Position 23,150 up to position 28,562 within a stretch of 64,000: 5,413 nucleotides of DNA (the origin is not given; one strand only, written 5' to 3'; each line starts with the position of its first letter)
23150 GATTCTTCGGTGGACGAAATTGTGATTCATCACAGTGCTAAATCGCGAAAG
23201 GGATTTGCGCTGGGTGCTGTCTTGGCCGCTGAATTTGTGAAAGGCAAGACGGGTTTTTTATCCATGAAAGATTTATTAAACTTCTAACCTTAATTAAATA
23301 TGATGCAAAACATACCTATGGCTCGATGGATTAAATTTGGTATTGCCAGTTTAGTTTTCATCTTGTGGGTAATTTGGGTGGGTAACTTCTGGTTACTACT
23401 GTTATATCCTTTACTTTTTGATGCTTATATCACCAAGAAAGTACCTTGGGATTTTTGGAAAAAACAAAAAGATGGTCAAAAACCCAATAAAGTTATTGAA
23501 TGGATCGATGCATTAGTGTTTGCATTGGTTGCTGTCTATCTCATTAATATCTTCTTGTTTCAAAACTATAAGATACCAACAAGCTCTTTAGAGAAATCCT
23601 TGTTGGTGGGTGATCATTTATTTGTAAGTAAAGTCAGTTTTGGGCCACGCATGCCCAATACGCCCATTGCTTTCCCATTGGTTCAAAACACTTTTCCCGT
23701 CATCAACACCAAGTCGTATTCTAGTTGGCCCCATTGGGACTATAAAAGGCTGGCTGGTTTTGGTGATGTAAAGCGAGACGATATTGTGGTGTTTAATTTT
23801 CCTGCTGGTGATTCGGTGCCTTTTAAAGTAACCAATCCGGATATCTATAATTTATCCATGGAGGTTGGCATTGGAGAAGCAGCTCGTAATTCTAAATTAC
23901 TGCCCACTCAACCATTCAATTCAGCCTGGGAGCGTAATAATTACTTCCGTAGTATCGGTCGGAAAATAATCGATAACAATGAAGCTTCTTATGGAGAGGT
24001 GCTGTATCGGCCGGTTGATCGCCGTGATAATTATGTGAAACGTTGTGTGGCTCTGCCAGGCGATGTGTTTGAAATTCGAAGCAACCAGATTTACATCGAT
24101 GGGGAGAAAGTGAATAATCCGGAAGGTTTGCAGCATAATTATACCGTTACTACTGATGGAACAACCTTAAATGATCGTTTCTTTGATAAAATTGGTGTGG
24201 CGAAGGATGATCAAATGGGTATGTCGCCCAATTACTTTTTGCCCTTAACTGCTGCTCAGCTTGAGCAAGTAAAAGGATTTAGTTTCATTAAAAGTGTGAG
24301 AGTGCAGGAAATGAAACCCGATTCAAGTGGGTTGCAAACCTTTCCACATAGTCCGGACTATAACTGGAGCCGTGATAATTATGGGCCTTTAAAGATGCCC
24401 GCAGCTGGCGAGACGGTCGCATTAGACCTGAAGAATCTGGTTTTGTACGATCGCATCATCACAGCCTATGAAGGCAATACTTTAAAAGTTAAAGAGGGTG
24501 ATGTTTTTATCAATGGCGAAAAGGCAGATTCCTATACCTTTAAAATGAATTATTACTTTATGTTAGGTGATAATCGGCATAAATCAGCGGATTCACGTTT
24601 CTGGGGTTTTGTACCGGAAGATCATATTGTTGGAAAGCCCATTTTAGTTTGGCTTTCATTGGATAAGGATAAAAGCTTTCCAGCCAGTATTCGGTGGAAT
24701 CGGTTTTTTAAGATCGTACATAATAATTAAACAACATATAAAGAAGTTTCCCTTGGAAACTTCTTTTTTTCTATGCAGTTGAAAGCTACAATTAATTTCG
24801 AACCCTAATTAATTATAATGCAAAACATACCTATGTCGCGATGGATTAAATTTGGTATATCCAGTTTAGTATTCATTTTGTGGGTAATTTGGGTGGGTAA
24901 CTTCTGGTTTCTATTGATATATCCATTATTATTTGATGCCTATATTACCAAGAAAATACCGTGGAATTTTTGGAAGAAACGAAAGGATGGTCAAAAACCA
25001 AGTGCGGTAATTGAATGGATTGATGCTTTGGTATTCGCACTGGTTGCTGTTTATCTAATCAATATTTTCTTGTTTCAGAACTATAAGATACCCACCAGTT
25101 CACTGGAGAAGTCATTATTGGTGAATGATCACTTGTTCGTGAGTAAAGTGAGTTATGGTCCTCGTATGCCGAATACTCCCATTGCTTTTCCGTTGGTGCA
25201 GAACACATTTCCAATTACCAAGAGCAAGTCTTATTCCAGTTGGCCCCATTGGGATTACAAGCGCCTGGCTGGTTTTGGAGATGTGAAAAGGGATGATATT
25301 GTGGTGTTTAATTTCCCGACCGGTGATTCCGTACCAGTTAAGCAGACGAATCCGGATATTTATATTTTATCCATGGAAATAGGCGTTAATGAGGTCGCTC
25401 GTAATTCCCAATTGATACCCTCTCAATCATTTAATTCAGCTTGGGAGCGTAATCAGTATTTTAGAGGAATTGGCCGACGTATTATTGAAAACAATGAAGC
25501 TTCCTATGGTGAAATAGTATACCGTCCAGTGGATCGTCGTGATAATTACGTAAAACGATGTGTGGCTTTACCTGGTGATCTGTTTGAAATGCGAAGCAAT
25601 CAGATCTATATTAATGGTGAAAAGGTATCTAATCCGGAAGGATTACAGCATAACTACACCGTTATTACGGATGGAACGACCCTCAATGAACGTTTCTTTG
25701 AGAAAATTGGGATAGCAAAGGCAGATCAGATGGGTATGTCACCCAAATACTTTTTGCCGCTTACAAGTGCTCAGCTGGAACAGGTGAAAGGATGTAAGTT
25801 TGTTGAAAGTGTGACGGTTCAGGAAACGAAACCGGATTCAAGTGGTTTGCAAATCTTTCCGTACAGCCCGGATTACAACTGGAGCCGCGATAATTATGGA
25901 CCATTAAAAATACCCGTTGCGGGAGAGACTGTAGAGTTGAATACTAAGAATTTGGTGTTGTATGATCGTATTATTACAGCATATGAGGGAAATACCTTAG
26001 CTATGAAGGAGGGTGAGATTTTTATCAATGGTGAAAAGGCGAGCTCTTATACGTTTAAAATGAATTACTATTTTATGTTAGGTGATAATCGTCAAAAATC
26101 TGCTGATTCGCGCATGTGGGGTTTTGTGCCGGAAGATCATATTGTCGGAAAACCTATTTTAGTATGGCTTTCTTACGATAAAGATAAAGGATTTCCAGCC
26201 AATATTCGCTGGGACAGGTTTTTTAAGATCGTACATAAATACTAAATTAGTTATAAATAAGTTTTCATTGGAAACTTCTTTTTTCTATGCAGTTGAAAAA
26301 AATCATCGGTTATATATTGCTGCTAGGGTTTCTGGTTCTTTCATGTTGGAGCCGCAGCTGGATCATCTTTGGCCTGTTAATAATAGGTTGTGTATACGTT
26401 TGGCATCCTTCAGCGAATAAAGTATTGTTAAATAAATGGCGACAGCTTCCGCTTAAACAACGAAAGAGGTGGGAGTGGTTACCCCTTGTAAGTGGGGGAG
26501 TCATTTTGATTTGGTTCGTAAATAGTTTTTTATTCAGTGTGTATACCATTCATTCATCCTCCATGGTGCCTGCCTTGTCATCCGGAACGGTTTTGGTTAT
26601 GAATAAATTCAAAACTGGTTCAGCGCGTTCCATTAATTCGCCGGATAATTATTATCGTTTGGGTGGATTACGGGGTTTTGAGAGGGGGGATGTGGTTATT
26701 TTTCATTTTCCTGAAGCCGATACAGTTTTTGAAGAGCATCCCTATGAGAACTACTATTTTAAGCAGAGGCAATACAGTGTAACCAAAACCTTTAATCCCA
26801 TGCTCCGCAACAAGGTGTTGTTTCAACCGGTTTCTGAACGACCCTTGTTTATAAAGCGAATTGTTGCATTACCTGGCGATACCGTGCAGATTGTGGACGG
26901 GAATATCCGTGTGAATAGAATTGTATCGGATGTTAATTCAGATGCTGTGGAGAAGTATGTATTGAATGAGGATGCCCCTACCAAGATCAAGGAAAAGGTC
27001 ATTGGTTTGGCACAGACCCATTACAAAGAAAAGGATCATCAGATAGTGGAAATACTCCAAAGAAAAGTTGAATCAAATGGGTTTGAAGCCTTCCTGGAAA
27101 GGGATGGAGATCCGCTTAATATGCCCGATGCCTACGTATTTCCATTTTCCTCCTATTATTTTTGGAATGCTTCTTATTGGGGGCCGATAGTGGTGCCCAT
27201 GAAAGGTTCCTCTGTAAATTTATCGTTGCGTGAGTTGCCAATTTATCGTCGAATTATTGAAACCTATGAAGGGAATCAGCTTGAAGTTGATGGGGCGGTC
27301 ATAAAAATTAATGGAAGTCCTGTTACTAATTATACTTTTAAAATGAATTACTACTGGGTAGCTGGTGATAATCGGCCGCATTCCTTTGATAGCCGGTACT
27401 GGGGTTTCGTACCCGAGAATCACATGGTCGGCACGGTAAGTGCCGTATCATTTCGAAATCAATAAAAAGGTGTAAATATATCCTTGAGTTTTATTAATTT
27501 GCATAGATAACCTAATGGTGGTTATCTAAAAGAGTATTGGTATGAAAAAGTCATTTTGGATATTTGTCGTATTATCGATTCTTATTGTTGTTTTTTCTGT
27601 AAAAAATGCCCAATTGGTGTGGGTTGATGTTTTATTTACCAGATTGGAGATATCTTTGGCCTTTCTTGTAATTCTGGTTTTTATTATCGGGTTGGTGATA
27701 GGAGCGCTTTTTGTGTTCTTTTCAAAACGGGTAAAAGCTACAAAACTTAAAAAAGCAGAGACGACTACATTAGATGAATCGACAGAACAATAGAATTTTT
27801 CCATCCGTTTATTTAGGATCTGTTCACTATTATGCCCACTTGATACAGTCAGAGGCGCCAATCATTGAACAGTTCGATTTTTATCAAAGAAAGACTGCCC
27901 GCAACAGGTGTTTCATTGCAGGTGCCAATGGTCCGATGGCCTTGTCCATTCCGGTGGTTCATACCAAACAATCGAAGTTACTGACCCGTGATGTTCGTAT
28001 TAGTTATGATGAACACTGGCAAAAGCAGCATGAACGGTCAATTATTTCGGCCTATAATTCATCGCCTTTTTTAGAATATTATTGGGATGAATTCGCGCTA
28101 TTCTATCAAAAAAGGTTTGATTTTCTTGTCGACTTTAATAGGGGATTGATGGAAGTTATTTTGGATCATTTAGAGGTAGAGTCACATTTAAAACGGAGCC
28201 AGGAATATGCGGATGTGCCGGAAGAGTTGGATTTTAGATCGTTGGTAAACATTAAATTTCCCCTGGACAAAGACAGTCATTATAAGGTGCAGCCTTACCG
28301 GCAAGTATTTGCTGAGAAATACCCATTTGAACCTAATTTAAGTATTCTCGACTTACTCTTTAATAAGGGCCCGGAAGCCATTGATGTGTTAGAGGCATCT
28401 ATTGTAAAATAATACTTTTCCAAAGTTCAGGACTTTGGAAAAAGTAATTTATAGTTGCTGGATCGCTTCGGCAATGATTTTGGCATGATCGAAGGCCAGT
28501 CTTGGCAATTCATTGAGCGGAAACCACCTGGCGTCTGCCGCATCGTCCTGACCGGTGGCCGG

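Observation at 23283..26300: Ancient tandem duplication of the long lepB, with a visible junction scar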

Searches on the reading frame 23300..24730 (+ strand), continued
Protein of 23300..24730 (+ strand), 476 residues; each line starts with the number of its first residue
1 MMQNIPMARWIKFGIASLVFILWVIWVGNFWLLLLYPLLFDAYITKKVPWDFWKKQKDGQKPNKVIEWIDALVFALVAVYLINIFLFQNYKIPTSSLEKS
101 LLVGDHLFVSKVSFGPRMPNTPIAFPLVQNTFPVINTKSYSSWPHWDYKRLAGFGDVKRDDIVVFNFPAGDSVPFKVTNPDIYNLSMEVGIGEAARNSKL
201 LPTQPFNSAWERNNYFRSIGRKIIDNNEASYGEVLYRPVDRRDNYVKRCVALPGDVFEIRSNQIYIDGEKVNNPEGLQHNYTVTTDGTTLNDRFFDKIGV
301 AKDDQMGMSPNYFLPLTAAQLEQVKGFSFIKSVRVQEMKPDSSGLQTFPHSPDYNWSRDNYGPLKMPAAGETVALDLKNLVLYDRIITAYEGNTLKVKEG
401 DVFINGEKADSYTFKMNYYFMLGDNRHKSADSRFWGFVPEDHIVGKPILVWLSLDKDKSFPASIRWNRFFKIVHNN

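Call 25: search_solved_structures(query=window:23303-24730:+, max_evalue=0.001, show_alignments=2)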
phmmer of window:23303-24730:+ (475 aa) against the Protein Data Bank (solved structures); distinct sequences matched with E-value up to 0.001: 9.
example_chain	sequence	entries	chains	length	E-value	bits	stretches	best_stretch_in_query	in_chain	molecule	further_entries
9nlo_A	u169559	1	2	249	3e-19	72.4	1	410-468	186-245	Signal peptidase I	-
1t7d_A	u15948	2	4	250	3e-19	72.4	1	410-468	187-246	SIGNAL PEPTIDASE I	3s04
1kn9_A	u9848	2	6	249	3.6e-19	72.1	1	410-468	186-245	Signal peptidase I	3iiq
1b12_A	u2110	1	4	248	5.9e-19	71.4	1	410-468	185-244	SIGNAL PEPTIDASE I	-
6b88_A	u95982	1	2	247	8.2e-19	70.9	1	410-468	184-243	Signal peptidase I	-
4nv4_A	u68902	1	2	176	2.3e-10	43.1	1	233-292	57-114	Signal peptidase I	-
4wvh_A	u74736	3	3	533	4.5e-09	38.8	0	231-276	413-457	Maltose-binding periplasmic protein,Signal peptidase IB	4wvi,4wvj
4wvg_A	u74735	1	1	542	4.8e-09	38.7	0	231-274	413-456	Maltose-binding periplasmic protein,Signal peptidase IB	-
4me8_A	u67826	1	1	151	1.6e-07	33.7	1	406-455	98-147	Signal peptidase I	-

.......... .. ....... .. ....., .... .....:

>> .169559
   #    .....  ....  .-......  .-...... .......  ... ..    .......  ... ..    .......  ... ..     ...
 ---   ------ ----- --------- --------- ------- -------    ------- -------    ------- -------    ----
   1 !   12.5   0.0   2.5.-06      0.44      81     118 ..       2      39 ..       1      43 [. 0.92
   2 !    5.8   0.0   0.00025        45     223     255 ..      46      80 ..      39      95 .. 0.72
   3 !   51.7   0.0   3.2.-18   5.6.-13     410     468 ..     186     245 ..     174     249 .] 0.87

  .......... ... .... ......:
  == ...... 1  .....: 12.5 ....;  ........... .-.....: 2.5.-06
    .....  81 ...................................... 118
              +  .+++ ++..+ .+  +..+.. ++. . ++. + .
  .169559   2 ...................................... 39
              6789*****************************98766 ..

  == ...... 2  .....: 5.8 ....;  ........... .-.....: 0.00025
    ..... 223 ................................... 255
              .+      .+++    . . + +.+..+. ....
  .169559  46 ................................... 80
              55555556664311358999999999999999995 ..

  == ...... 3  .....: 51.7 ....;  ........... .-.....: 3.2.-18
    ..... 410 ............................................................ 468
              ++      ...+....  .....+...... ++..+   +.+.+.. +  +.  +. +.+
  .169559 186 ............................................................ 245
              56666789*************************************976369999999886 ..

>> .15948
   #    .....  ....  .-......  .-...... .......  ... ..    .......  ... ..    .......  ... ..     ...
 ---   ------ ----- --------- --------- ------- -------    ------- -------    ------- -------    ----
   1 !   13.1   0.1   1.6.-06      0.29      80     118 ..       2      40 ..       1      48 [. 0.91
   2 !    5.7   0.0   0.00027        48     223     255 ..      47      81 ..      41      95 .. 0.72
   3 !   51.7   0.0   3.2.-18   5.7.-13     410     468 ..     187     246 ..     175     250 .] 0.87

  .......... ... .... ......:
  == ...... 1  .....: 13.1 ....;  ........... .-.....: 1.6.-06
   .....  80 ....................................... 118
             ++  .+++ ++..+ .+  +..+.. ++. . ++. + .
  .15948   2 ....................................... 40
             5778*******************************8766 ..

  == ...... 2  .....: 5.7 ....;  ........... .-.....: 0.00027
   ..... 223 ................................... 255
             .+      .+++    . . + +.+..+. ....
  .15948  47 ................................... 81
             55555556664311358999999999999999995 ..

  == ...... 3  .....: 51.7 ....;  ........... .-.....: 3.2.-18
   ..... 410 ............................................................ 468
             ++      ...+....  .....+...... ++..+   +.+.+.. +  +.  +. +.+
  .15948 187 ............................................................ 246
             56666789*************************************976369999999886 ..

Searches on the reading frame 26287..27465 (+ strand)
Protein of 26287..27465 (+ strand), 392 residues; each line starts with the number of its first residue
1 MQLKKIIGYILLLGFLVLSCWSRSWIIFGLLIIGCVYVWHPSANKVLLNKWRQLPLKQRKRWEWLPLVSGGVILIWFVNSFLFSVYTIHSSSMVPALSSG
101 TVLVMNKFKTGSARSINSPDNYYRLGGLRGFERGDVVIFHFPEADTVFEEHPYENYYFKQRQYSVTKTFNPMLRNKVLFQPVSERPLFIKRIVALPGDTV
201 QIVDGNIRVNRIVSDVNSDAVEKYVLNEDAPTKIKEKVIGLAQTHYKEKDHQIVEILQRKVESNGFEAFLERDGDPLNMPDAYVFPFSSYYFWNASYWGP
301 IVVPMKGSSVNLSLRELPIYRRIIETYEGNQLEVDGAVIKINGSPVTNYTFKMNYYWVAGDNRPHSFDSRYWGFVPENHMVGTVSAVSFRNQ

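Call 7: search_protein_families(library=pfam, proteins=[window:26287-27465:+])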
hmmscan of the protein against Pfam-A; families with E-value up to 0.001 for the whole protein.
window:26287-27465:+ (392 aa): 1 family
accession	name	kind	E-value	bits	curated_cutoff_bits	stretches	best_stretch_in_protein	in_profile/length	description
PF10502.14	Peptidase_S26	-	1.3e-32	113.6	22.9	2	62-227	2-106/168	Signal peptidase, peptidase S26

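Call 8: search_protein_families(library=ncbifam, proteins=[window:26287-27465:+])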
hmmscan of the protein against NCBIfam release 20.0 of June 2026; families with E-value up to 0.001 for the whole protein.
window:26287-27465:+ (392 aa): 5 families
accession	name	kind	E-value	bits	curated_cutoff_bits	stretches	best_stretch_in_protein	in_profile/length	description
TIGR02227.1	sigpep_I_bact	equivalog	2.6e-27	95.7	47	2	72-224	9-104/162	signal peptidase I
NF008114.0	PRK10861.1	equivalog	5.1e-20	72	277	2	336-387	249-300/324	signal peptidase I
TIGR02771.1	TraF_Ti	equivalog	6.5e-12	45.3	100.25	1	302-385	88-166/171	conjugative transfer signal peptidase TraF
NF010459.0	PRK13884.1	subfamily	8.4e-07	28.6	156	0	330-387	118-175/178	conjugal transfer peptidase TraF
TIGR02754.1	sod_Ni_protease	equivalog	8.6e-05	22.9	63.25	0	353-385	57-89/90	nickel-type superoxide dismutase maturation protease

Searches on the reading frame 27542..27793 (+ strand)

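Call 7: search_protein_families(library=pfam, proteins=[window:27542-27793:+])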
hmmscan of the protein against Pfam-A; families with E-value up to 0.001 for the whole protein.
window:27542-27793:+ (83 aa): 1 family
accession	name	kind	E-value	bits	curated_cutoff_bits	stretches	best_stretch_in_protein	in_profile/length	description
PF06305.16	LapA_dom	-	3.3e-10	40.2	28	1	21-72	1-55/64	Lipopolysaccharide assembly protein A domain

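Call 8: search_protein_families(library=ncbifam, proteins=[window:27542-27793:+])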
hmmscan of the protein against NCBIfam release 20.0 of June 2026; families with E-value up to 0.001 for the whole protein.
window:27542-27793:+ (83 aa): 1 family
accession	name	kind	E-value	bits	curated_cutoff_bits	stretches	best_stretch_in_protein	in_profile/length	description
NF002792.0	PRK02919.1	subfamily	0.00094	19.9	93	1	29-79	12-62/82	oxaloacetate decarboxylase subunit gamma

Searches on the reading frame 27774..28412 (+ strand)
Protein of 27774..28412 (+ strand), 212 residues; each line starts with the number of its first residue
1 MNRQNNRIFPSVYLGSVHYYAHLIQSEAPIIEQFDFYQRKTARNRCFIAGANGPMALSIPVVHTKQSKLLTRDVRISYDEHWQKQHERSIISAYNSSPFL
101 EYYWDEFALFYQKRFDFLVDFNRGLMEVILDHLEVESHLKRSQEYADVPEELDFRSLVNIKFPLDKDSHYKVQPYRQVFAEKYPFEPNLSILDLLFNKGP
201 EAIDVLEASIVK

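Call 7: search_protein_families(library=pfam, proteins=[window:27774-28412:+])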
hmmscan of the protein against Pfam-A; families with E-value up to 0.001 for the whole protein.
window:27774-28412:+ (212 aa): 1 family
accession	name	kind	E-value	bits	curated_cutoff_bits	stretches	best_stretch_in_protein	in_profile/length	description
PF08889.16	WbqC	-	2.8e-29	103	21.3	2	16-152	7-142/218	WbqC-like protein family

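Call 8: search_protein_families(library=ncbifam, proteins=[window:27774-28412:+])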
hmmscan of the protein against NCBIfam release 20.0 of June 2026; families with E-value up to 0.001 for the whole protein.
window:27774-28412:+ (212 aa): 0 families
